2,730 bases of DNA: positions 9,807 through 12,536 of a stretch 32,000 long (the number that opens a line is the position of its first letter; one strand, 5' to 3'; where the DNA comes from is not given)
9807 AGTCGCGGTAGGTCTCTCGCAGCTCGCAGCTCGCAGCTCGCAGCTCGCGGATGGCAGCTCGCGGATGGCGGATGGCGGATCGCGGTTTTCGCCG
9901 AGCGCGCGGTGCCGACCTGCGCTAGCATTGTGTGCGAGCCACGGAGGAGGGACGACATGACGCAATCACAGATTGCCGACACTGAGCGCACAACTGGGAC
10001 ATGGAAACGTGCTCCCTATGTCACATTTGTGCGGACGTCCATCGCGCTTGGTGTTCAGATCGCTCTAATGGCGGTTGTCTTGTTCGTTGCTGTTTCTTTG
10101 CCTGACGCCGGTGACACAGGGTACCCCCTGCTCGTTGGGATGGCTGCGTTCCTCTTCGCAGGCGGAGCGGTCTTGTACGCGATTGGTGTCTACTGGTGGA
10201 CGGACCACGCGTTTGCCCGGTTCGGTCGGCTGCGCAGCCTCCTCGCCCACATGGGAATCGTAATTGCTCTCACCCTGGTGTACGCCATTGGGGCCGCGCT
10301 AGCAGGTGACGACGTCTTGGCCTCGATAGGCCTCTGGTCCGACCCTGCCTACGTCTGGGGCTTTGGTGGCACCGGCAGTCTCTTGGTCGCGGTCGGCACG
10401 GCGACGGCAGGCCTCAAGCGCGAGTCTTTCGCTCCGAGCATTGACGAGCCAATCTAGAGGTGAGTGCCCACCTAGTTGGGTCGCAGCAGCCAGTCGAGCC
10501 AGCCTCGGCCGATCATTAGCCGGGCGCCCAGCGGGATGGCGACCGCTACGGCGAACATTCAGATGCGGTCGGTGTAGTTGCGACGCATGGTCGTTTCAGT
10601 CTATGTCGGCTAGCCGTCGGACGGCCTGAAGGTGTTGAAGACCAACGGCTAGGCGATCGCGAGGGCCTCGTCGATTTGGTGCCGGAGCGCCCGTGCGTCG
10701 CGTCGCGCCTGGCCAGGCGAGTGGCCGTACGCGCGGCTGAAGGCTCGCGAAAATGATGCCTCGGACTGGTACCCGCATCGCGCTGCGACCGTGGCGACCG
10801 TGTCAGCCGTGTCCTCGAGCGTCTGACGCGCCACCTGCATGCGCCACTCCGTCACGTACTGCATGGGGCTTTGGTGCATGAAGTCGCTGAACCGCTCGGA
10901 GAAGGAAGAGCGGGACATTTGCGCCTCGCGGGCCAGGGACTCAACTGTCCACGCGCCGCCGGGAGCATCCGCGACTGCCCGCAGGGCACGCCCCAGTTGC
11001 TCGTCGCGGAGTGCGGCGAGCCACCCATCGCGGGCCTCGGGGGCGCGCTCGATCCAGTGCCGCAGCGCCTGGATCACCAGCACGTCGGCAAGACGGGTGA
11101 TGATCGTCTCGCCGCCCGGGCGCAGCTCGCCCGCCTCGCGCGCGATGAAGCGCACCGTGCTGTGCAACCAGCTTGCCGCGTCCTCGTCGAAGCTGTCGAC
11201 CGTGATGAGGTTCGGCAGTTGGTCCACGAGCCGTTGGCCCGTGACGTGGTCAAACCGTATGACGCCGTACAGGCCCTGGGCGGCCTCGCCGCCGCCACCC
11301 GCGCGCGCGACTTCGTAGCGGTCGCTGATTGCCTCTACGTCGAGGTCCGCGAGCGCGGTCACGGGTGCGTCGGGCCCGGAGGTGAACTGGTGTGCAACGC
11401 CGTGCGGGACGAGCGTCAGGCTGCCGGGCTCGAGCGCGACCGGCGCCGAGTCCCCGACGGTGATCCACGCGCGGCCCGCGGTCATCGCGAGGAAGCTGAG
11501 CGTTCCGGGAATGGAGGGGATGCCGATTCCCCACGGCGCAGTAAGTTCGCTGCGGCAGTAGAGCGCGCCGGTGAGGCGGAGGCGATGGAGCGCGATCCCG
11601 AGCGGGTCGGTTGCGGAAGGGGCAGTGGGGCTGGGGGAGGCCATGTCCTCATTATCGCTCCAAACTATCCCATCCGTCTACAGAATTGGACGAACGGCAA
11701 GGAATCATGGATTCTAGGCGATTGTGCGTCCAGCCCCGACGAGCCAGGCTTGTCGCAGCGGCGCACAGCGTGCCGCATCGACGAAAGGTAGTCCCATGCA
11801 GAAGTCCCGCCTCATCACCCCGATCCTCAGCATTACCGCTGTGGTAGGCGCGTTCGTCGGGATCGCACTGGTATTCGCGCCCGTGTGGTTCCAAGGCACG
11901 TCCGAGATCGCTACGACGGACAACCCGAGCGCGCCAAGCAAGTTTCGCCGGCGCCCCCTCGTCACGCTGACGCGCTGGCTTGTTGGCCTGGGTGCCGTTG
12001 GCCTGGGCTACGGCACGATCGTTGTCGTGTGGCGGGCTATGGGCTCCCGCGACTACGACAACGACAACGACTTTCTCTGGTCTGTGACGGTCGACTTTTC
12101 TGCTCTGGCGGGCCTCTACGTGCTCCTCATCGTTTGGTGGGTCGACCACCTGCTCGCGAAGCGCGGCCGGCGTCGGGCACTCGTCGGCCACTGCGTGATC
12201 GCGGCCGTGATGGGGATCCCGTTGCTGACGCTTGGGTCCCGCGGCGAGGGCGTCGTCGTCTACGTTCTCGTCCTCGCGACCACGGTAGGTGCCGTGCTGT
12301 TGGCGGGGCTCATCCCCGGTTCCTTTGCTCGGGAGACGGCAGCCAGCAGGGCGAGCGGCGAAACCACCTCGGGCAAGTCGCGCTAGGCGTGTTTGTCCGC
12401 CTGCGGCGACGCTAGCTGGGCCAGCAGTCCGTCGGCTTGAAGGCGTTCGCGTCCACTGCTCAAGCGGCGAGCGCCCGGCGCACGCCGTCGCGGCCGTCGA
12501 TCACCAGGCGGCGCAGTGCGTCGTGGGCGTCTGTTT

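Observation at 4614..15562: Unrecognised multi-copy four-TM membrane module (WWxDH ... GSF[AP]): seven modules in six genes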

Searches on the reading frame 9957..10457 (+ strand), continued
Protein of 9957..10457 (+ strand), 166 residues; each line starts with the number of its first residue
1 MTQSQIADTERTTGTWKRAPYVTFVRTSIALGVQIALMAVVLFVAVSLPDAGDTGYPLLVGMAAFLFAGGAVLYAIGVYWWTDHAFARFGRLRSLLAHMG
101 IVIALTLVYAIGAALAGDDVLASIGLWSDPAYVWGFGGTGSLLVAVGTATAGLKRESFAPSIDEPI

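Call 48: find_encoding_contigs(protein=P0018, flank=8000, max_places=2)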
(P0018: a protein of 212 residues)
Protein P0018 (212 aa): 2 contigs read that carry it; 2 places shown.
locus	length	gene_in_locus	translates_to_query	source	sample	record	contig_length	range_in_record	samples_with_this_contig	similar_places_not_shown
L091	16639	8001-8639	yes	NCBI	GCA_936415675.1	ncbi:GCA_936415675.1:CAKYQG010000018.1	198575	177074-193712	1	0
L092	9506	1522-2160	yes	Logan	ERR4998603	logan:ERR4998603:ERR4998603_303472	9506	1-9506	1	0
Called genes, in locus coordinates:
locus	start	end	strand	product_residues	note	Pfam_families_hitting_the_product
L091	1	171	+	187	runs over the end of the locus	PF02525:Flavodoxin_2, PF03358:FMN_red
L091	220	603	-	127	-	PF13424:TPR_12 (weak)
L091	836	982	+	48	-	-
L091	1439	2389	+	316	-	PF13489:Methyltransf_23, PF08241:Methyltransf_11 (weak)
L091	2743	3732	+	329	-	-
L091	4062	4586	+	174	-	PF00436:SSB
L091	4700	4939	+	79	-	-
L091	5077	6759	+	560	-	PF02463:SMC_N (faint), PF13476:AAA_23 (faint), PF00005:ABC_tran, PF13304:AAA_21 (faint), PF13555:AAA_29 (faint), PF12848:ABC_tran_Xtn, PF00005:ABC_tran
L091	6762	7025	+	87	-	-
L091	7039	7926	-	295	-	PF13622:4HBT_3, PF20789:4HBT_3C, PF02551:Acyl_CoA_thio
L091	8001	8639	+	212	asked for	-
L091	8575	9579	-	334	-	PF21088:MS_channel_1st, PF00924:MS_channel_2nd, PF21082:MS_channel_3rd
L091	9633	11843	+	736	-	PF21226:MalQ_N, PF02446:Glyco_hydro_77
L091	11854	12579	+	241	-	PF13646:HEAT_2 (faint)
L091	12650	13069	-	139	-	PF00127:Copper-bind (weak)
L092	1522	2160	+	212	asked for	-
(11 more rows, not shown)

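Call 49: find_encoding_contigs(protein=P0012, flank=8000, max_places=3)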
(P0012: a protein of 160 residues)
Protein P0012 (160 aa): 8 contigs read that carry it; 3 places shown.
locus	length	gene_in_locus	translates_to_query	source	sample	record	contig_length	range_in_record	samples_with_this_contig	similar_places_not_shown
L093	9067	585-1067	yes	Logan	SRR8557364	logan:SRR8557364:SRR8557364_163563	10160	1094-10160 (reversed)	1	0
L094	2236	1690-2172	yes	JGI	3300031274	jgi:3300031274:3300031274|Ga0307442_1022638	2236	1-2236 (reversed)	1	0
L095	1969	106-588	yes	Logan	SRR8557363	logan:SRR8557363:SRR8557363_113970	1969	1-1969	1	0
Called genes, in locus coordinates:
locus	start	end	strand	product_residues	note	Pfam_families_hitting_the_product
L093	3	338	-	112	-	?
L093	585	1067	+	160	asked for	-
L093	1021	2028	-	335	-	PF21088:MS_channel_1st (weak), PF00924:MS_channel_2nd, PF21082:MS_channel_3rd (weak)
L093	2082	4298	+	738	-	PF21226:MalQ_N, PF02446:Glyco_hydro_77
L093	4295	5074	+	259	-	-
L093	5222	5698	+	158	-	-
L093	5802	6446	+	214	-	-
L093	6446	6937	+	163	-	-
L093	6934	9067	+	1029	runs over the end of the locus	PF13385:Laminin_G_3, PF02210:Laminin_G_2 (weak)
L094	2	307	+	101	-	?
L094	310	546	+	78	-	-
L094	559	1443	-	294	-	PF13622:4HBT_3, PF20789:4HBT_3C, PF02551:Acyl_CoA_thio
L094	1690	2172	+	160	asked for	-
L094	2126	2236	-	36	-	?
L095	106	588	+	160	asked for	-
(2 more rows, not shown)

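Call 55: search_protein_families(library=pfam, proteins=[P0015, P0037], max_evalue=0.001)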
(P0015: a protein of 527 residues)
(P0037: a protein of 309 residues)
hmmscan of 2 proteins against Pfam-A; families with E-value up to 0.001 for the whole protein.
P0015 (527 aa): 0 families

P0037 (309 aa): 0 families

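Call 60: fold_search(model_id=the predicted structure, library=viral)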
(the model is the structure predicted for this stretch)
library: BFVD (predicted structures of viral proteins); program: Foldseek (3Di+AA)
matches with E <= 10: 57; with E <= 0.001: 0
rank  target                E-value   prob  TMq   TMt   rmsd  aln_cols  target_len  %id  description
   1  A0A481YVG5            5.5e-01  0.28  0.24  0.27   9.9       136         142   18  Uncharacterized protein [Marseillevirus LCMAC103]
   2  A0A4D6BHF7            1.1e+00  0.35  0.31  0.36   8.3       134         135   12  (no name in the UniProt tables at hand)
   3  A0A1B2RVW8            1.1e+00  0.35  0.33  0.33  11.7       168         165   12  Uncharacterized protein [Lymphocystis disease virus 3]
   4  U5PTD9                1.8e+00  0.15  0.26  0.30  11.2       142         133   15  Holin/anti-holin [Clavibacter phage CN1A]
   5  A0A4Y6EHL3            2.4e+00  0.11  0.27  0.28  10.4       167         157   16  (no name in the UniProt tables at hand)
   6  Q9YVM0                2.5e+00  0.12  0.26  0.27  11.3       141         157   14  Uncharacterized protein [Melanoplus sanguinipes entomopoxvirus]
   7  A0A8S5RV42            3.0e+00  0.23  0.39  0.35   8.2       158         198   14  (no name in the UniProt tables at hand)
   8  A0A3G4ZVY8            3.2e+00  0.16  0.31  0.24  10.5       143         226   10  RING-type domain-containing protein [Faunusvirus sp.]
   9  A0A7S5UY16            3.4e+00  0.06  0.21  0.22  11.5       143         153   15  (no name in the UniProt tables at hand)
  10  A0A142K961            3.5e+00  0.08  0.25  0.26  15.3       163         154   11  Uncharacterized protein [Gordonia phage Yvonnetastic]
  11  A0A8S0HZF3            3.7e+00  0.11  0.29  0.24  14.4       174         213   13  (no name in the UniProt tables at hand)
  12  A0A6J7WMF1            3.9e+00  0.13  0.29  0.19  10.4       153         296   13  Uncharacterized protein [uncultured Caudovirales phage]
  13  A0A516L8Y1            4.1e+00  0.15  0.31  0.24  10.2       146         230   13  (no name in the UniProt tables at hand)
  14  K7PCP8                4.1e+00  0.14  0.32  0.23  10.5       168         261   11  Membrane ORF153B [Cyprinid herpesvirus 2]
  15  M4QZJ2                4.1e+00  0.10  0.30  0.32  12.9       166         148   11  (no name in the UniProt tables at hand)
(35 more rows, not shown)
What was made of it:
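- On Any protein with a solved structure: BFVD has a best E of 0.55 (call 60).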

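Call 61: find_encoding_contigs(protein=P0014, flank=8000, max_places=3)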
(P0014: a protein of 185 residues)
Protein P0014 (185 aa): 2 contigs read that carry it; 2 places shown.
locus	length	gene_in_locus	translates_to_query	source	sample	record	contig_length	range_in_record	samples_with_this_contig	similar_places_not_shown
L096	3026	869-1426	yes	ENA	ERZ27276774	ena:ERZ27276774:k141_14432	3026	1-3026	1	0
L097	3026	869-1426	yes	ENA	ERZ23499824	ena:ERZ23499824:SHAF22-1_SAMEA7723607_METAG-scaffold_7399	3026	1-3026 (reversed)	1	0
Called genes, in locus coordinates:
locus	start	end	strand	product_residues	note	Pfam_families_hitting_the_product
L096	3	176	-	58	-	?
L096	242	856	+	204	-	-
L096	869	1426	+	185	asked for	-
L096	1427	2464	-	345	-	PF21088:MS_channel_1st, PF00924:MS_channel_2nd, PF21082:MS_channel_3rd (weak)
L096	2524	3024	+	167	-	?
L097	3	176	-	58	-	?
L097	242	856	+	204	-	-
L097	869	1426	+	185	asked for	-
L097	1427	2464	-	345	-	PF21088:MS_channel_1st, PF00924:MS_channel_2nd, PF21082:MS_channel_3rd (weak)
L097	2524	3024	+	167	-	?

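Call 62: find_encoding_contigs(protein=P0019, flank=8000, max_places=3)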
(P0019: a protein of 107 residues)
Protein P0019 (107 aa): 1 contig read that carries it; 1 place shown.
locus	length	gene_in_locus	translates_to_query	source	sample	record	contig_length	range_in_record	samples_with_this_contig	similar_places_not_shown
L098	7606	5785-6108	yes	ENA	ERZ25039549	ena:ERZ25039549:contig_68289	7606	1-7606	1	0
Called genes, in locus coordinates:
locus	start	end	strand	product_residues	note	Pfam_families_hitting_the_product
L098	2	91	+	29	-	?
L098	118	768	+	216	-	-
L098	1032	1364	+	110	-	-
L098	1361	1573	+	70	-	-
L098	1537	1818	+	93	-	-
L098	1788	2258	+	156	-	-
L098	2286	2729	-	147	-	-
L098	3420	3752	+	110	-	PF11335:DUF3137 (weak)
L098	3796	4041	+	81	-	-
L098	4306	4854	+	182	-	-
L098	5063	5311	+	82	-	-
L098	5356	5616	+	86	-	-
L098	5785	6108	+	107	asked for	-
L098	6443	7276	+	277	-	-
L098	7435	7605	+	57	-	?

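Call 63: find_encoding_contigs(protein=P0037, flank=8000, max_places=3)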
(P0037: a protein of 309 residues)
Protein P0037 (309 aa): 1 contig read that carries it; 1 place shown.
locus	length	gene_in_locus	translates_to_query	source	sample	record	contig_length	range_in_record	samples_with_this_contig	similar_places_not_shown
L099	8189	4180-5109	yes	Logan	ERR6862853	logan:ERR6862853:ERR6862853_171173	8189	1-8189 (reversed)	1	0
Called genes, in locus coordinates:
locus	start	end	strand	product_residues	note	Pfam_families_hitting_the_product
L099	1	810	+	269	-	?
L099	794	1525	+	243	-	PF01553:Acyltransferase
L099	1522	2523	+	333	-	PF01210:NAD_Gly3P_dh_N, PF02558:ApbA, PF03807:F420_oxidored (weak), PF07479:NAD_Gly3P_dh_C, PF20618:GPD_NAD_C_bact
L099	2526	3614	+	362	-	PF01820:Dala_Dala_lig_N, PF02222:ATP-grasp, PF07478:Dala_Dala_lig_C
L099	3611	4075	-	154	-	PF12028:DUF3515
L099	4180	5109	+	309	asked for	-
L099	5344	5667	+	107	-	-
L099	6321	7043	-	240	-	-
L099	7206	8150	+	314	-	PF00586:AIRS, PF02769:AIRS_C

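Call 66: search_protein_families(library=padloc, proteins=[window:9957-10457:+], max_evalue=0.1)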
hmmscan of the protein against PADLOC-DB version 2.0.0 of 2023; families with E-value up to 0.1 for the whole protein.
window:9957-10457:+ (166 aa): 0 families

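Call 67: search_protein_families(library=phrogs, proteins=[window:9957-10457:+], max_evalue=0.1)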
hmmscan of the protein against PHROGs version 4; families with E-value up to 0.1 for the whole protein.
window:9957-10457:+ (166 aa): 0 families

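Call 74: find_homologous_proteins(query=A3, max_evalue=0.001)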
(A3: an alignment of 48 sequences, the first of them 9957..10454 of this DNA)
Query A3 (48 sequences) (166 aa, profile of the alignment): 4 proteins with E <= 0.001 among 8000 candidates.
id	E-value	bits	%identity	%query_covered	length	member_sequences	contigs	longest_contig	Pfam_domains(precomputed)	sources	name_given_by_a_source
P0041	2.4e-28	117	33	50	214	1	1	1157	-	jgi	-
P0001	5.6e-24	103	100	100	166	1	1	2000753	-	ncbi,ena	-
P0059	4.0e-23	100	27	58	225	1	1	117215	-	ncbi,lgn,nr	ncbi:MAG: hypothetical protein JW722_09010 [Demequinaceae bacterium]|nr:hypothetical protein [Demequ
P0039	7.0e-23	99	31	49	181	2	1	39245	-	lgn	-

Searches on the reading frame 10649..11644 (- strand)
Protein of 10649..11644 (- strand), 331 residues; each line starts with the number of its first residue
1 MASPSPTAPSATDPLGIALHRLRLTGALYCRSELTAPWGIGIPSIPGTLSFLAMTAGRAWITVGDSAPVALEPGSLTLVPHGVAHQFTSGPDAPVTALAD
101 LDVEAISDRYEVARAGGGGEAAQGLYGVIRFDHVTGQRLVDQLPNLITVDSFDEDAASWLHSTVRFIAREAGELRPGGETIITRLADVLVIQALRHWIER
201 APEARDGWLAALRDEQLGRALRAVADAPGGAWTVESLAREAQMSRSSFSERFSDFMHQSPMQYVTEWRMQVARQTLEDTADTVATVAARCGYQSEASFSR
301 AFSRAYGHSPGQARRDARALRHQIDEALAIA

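Call 3: search_protein_families(library=pfam, proteins=[window:10649-11644:-], max_evalue=1)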
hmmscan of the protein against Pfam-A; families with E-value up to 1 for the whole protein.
window:10649-11644:- (331 aa): 8 families
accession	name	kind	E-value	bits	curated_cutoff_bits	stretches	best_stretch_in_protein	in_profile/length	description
PF12852.13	Cupin_6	-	1.9e-45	155.3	26.7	1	13-199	1-183/183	Cupin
PF12833.13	HTH_18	-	6.7e-23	81.2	33.6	1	237-315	1-79/80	Helix-turn-helix domain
PF00165.29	HTH_AraC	-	2.7e-14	53.3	26.6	2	278-314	6-41/42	Bacterial regulatory helix-turn-helix proteins, AraC family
PF03079.20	ARD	-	0.014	16.1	27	1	69-97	117-145/157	ARD/ARD' family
PF07883.17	Cupin_2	-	0.015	15.4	27.2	1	51-98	21-67/70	Cupin domain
PF02311.25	AraC_binding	-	0.016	15.4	21.1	1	48-95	23-69/135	AraC-like ligand binding domain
PF00440.29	TetR_N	-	0.16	12.2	24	1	230-253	15-38/47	Bacterial regulatory proteins, tetR family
PF13769.11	Virulence_fact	-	0.19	12.5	25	1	239-289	14-67/81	Virulence factor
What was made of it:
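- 10649..11644 (-): AraC-family regulator (Cupin_6 + HTH_18). It is a neighbour only, divergent from D; any link to the family is unproven. Pfam Cupin_6 1.9e-45 and HTH_18 6.7e-23 (call 3).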

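Call 4: search_protein_families(library=ncbifam, proteins=[window:10649-11644:-], max_evalue=1)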
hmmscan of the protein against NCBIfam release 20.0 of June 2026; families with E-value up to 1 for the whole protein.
window:10649-11644:- (331 aa): 35 families (the best 25 are shown)
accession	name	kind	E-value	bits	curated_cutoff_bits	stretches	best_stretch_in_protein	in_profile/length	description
NF040475.1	chlor_reg_RclR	equivalog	7.6e-39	133.7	400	2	127-320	90-282/284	reactive chlorine-specific transcriptional regulator RclR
NF006902.0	PRK09393.1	equivalog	1.1e-17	64.3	425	1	179-318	185-323/327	transcriptional regulator FtrA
NF007860.0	PRK10572.1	equivalog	4.8e-12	45.3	208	1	184-319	152-287/292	arabinose operon transcriptional regulator AraC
NF041686.2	ant_diox_reg_AndR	equivalog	1.4e-11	44.6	350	1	211-315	213-319/321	anthranilate 1,2-dioxygenase regulatory protein AndR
NF049968.1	QhpR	equivalog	4.3e-11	42.5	250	1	228-314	199-284/284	AraC-like transcriptional regulator QhpR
NF012144.2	ramA_TF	equivalog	1.8e-10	41.2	180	1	234-316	24-106/108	RamA family antibiotic efflux transcriptional regulator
NF049932.1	TranspRegBtr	equivalog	3.3e-10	39.1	900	1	232-315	181-264/531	bacillibactin transport transcriptional regulator Btr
NF052371.1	TransRegGbdRPseu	equivalog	3.4e-09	36.2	480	1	235-319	245-329/365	choline metabolism transcriptional regulator GbdR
TIGR04094.1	adjacent_YSIRK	equivalog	9.4e-09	34.7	200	1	233-312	303-381/383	YSIRK-targeted surface antigen transcriptional regulator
NF007693.0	PRK10371.1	equivalog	2.6e-08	33.4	253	1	221-322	204-305/309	transcriptional regulator MelR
NF010028.0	PRK13503.1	equivalog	4.6e-08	32.8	288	1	256-318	212-274/278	HTH-type transcriptional activator RhaS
NF007584.0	PRK10219.1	equivalog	4.8e-08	33.3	174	1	233-315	23-105/107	superoxide response transcriptional regulator SoxS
NF010025.2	PRK13500.1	equivalog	7e-08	32.4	525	1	184-318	146-279/282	HTH-type transcriptional activator RhaR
NF047455.1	TF_Staph_AryK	equivalog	8.8e-08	30.8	850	1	233-322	175-264/759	transcriptional regulator AryK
TIGR02297.1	HpaA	equivalog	1.7e-07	30.8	274.65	1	230-314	201-285/287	4-hydroxyphenylacetate catabolism regulatory protein HpaA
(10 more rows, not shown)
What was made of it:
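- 10649..11644 (-): RclR-like at 134 bits, far below the 400-bit cut-off (call 4).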

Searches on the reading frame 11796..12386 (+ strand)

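Call 3: search_protein_families(library=pfam, proteins=[window:11796-12386:+], max_evalue=1)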
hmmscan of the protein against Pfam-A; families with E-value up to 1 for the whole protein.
window:11796-12386:+ (196 aa): 2 families
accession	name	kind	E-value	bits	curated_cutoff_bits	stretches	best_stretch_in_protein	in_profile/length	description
PF07690.21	MFS_1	-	6.7e-06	25.7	33.4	1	15-180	155-322/347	Major Facilitator Superfamily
PF11992.13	TgpA_N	-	0.19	11.1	30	1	50-178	39-147/333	TgpA N-terminal domain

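Call 4: search_protein_families(library=ncbifam, proteins=[window:11796-12386:+], max_evalue=1)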
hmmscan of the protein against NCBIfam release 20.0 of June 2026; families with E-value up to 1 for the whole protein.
window:11796-12386:+ (196 aa): 1 family
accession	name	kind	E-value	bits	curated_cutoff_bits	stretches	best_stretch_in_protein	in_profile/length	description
NF047767.1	LBF_2804_fam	subfamily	0.63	9.2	80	0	42-114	19-89/352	LBF_2804 family protein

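Call 66: search_protein_families(library=padloc, proteins=[window:11796-12386:+], max_evalue=0.1)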
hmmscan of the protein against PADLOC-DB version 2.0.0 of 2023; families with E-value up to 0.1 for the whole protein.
window:11796-12386:+ (196 aa): 0 families

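Call 67: search_protein_families(library=phrogs, proteins=[window:11796-12386:+], max_evalue=0.1)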
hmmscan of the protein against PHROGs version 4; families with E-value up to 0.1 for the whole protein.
window:11796-12386:+ (196 aa): 0 families
